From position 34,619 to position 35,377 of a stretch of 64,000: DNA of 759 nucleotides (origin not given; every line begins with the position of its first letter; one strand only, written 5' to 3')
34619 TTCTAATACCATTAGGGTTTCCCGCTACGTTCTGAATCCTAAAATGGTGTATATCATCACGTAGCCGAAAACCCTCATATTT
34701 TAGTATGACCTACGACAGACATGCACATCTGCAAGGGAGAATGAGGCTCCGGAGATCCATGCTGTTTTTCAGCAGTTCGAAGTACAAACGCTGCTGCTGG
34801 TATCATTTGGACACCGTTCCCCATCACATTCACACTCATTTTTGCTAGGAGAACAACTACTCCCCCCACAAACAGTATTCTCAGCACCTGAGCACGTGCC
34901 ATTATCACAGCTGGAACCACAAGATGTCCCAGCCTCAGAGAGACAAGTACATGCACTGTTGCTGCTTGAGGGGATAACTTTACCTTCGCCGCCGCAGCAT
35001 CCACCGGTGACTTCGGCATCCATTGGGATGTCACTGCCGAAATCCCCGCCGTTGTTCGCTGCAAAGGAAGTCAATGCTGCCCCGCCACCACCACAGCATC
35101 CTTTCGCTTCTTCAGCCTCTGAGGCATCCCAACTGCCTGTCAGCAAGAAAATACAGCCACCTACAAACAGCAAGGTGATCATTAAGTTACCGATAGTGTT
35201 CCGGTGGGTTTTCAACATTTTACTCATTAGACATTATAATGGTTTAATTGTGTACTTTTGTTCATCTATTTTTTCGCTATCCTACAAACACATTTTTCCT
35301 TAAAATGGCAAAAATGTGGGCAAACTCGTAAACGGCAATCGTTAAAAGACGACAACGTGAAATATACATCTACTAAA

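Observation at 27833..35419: Second MITE family with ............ termini, inserted exactly between the ribosome-binding site and start codon in cassette 2 and bridging two gene remnants in cassette 1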

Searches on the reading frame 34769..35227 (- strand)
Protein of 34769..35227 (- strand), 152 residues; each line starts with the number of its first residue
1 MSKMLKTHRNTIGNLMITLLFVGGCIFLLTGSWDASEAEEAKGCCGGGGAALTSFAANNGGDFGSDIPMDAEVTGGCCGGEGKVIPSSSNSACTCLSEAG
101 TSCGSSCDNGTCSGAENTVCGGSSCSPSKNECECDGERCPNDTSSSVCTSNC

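Call 22: find_encoding_contigs(protein=window:34769-35227:-, flank=3000, max_places=10)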
Protein window:34769-35227:- (152 aa): no gene with exactly this product is on record in the collection.
